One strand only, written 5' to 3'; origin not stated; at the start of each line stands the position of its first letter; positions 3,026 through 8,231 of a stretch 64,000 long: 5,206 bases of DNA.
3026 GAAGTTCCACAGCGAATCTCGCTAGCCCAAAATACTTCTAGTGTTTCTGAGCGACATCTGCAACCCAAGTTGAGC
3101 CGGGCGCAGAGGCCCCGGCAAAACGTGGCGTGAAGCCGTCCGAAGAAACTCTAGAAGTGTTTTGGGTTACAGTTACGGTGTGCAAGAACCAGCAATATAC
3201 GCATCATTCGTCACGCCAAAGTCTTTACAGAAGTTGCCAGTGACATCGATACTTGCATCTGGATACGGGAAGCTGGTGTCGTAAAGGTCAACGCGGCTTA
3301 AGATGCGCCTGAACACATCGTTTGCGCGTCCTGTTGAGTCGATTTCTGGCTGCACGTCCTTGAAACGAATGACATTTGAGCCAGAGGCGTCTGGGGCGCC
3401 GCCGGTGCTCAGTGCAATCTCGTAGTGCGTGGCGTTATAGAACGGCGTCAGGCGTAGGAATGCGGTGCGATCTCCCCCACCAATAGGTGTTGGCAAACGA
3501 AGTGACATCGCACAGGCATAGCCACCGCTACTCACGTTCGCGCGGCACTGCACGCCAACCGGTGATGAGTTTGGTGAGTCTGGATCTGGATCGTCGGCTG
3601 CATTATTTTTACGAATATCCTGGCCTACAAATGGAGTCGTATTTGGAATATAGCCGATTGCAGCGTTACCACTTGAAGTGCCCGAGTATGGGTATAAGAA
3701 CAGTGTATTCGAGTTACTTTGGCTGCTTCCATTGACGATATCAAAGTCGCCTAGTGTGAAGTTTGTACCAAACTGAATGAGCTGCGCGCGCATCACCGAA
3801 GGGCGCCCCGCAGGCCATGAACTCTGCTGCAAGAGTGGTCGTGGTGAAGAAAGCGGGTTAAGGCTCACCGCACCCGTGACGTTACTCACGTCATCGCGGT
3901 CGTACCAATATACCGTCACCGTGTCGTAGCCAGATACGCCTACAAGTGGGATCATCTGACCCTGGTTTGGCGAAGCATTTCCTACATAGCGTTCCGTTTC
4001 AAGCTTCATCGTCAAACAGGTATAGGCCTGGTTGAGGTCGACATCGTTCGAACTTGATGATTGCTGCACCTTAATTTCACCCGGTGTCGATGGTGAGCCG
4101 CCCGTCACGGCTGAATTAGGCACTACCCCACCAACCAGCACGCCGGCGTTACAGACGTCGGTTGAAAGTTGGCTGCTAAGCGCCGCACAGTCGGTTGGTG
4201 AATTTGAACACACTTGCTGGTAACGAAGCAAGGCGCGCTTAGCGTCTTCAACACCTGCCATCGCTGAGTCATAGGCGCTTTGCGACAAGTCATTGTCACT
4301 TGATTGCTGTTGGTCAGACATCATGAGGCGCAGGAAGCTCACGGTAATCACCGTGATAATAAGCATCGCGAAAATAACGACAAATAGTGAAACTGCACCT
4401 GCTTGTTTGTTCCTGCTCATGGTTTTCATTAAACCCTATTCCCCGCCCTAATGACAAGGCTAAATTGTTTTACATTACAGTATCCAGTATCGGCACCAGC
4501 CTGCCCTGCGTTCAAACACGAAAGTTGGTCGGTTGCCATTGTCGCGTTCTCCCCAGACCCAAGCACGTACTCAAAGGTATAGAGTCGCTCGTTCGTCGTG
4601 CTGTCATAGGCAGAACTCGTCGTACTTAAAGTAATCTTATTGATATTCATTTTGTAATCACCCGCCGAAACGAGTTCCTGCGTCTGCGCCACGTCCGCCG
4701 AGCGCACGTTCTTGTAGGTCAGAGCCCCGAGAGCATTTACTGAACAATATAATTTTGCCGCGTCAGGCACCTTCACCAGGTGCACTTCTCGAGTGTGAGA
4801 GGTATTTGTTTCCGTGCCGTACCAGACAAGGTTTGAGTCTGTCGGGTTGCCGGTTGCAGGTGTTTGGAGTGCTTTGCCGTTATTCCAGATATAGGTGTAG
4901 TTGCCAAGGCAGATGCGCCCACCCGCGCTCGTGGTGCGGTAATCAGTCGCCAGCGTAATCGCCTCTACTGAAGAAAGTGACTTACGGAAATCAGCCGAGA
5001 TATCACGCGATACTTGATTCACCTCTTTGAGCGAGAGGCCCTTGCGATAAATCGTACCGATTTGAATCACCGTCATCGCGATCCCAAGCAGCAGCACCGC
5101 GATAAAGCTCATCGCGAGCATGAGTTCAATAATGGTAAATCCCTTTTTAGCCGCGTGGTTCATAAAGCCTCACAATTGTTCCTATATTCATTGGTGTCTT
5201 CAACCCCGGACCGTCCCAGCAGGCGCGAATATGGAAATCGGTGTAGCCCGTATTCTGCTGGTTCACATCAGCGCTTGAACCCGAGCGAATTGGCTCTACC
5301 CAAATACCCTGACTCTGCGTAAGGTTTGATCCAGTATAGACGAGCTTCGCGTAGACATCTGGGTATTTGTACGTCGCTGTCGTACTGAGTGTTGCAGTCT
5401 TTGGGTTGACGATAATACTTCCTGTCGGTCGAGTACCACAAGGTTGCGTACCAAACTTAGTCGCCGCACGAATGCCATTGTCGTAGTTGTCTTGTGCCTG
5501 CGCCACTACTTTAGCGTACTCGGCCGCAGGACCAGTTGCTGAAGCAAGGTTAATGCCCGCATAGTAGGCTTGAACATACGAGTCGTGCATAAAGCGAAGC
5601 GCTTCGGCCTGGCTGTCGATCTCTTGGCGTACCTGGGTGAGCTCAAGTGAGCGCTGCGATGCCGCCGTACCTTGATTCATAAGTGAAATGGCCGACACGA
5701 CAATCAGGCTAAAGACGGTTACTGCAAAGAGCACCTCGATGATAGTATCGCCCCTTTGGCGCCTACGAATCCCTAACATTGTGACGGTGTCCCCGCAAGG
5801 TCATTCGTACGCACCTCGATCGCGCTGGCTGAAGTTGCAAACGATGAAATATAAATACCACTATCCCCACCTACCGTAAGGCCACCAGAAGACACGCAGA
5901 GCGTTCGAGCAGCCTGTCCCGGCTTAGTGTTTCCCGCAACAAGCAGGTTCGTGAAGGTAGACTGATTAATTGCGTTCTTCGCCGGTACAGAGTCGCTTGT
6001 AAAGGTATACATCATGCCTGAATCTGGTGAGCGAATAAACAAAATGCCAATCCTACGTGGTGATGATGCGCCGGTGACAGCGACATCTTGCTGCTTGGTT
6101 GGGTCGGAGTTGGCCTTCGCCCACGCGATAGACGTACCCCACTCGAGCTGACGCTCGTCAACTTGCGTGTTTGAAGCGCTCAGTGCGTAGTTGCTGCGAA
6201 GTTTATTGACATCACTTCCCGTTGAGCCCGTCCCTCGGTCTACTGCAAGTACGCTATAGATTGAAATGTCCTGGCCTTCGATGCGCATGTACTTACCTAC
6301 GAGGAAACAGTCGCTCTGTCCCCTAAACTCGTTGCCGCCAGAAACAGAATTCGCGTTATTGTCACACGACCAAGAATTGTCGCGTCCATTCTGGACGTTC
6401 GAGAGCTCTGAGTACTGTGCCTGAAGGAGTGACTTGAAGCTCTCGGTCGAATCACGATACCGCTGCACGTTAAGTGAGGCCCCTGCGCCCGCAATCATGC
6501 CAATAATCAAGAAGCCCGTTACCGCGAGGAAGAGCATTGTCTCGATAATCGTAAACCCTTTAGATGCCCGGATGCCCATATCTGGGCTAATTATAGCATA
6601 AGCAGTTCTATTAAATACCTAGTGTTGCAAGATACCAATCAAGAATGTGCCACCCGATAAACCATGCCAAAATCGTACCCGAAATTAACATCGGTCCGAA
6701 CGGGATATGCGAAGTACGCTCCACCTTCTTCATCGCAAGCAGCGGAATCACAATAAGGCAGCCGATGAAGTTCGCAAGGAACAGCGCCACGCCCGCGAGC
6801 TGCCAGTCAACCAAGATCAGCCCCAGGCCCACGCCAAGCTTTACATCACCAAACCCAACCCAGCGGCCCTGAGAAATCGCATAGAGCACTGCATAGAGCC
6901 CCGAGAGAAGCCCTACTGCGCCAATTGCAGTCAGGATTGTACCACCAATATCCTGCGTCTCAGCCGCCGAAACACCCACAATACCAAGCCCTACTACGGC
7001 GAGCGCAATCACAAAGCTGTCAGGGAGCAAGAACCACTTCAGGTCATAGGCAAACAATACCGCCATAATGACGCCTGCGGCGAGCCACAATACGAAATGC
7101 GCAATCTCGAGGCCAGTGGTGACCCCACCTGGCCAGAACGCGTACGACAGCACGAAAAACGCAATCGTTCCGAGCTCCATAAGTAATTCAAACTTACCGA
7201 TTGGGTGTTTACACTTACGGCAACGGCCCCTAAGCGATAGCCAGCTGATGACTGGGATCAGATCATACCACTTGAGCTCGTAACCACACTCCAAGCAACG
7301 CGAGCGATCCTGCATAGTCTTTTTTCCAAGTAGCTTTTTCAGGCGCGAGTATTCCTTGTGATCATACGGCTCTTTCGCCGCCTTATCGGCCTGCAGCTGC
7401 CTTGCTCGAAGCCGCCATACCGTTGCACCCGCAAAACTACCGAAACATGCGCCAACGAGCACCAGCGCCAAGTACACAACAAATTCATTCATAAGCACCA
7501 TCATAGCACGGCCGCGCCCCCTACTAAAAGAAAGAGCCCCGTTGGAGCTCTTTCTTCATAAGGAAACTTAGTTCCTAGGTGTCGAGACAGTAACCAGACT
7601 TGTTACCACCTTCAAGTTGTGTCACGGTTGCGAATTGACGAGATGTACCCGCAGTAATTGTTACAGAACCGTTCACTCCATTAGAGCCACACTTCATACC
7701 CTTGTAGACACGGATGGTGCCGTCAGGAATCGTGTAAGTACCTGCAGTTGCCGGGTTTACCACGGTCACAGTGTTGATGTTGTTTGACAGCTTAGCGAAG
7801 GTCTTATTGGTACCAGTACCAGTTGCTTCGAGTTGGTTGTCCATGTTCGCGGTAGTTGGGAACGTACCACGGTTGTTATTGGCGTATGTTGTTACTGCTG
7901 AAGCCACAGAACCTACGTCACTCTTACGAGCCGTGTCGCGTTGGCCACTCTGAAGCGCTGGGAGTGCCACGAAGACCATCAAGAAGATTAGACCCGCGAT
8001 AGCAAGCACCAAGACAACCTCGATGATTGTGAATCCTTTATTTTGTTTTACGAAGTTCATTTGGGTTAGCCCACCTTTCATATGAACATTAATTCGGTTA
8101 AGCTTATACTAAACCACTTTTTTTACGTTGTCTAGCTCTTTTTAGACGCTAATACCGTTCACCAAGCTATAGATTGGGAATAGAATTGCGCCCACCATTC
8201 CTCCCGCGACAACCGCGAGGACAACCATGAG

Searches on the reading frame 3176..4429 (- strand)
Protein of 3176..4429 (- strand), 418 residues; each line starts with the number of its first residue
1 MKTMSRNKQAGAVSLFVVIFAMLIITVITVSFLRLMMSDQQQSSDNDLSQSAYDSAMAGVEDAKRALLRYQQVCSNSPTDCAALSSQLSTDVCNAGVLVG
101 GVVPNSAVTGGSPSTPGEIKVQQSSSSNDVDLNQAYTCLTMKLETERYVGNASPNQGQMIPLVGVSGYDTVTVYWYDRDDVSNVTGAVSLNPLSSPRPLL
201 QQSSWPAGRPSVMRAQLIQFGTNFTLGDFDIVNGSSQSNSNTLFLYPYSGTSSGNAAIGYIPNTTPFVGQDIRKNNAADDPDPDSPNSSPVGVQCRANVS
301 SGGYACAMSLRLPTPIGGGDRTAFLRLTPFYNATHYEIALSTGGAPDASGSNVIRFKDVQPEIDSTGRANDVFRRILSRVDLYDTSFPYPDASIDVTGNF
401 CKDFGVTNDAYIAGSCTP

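Call 52: search_protein_families(library=pfam, proteins=[window:3176-4429:-], max_evalue=0.1)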
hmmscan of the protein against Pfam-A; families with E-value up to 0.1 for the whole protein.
window:3176-4429:- (418 aa): 0 families

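Call 53: find_homologous_proteins(query=window:3176-4429:-)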
Query window:3176-4429:- (418 aa): 2538 proteins with E <= 0.001 among 8000 candidates; the best 120 are listed.
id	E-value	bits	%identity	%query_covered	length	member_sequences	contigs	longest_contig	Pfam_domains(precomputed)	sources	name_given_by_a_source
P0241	7.8e-275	929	100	100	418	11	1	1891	-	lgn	-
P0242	2.4e-228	776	83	100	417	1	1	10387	-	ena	-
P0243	3.5e-194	663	72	100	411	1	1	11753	-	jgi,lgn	jgi:Tfp pilus assembly protein PilX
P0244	4.9e-189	646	68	100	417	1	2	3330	-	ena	-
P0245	1.1e-180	619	67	100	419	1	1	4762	-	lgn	-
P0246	3.2e-180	617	68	100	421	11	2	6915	-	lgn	-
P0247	2.1e-169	581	64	100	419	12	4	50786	-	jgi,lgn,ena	jgi:Tfp pilus assembly protein PilX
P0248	4.0e-165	567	63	100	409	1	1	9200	-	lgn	-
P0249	1.2e-164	566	62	100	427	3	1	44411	-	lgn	-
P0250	7.8e-164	563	62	100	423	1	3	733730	-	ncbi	ncbi:MAG: hypothetical protein WAR37_02880 [Candidatus Microsaccharimonas sp.]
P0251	2.2e-163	562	63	100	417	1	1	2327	-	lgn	-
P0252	6.1e-163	560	64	100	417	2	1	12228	-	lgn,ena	-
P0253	1.9e-162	559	61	99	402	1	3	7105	-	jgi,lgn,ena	-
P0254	2.8e-162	558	62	100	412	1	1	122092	-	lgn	-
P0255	1.1e-160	553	63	98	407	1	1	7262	-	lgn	-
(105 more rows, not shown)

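Call 84: search_protein_families(library=ncbifam, proteins=[window:3176-4429:-], max_evalue=0.01)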
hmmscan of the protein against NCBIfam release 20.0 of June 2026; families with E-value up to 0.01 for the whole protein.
window:3176-4429:- (418 aa): 0 families

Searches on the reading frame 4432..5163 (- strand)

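Call 52: search_protein_families(library=pfam, proteins=[window:4432-5163:-], max_evalue=0.1)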
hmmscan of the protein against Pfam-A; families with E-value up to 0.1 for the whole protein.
window:4432-5163:- (244 aa): 1 family
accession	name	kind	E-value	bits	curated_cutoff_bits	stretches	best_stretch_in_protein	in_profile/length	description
PF07963.17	N_methyl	-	0.015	15.3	21.2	1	5-28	3-26/27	Prokaryotic N-terminal methylation motif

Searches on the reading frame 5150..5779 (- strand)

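Call 52: search_protein_families(library=pfam, proteins=[window:5150-5779:-], max_evalue=0.1)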
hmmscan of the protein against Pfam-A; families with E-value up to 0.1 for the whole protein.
window:5150-5779:- (210 aa): 1 family
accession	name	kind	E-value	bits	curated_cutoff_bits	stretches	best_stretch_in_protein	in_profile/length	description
PF07963.17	N_methyl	-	0.0013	18.7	21.2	1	5-30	1-26/27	Prokaryotic N-terminal methylation motif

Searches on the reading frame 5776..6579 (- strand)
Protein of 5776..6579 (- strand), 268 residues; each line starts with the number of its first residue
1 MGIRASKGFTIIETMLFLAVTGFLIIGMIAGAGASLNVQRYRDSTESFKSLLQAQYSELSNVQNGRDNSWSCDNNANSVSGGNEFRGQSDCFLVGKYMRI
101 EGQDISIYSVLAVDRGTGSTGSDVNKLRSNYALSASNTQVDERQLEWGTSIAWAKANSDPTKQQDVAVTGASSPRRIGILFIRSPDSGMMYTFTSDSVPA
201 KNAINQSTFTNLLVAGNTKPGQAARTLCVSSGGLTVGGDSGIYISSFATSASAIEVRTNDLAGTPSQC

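Call 52: search_protein_families(library=pfam, proteins=[window:5776-6579:-], max_evalue=0.1)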
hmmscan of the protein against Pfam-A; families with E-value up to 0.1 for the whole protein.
window:5776-6579:- (268 aa): 1 family
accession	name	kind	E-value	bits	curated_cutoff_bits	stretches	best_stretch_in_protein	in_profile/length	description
PF07963.17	N_methyl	-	0.012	15.6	21.2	1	4-28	2-26/27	Prokaryotic N-terminal methylation motif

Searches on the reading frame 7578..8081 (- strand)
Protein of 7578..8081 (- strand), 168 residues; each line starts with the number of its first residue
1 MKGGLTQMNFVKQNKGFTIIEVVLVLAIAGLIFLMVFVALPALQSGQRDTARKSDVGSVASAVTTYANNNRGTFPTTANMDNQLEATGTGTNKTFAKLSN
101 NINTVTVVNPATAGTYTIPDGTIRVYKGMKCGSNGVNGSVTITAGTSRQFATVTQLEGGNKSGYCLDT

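Call 52: search_protein_families(library=pfam, proteins=[window:7578-8081:-], max_evalue=0.1)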
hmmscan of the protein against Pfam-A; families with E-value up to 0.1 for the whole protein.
window:7578-8081:- (168 aa): 2 families
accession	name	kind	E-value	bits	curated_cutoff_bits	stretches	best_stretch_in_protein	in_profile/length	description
PF07963.17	N_methyl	-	1.1e-05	25.2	21.2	1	12-37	2-27/27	Prokaryotic N-terminal methylation motif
PF16982.10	Flp1_like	-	0.023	14.6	33.5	1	9-29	1-21/49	Putative Flagellin, Flp1-like, domain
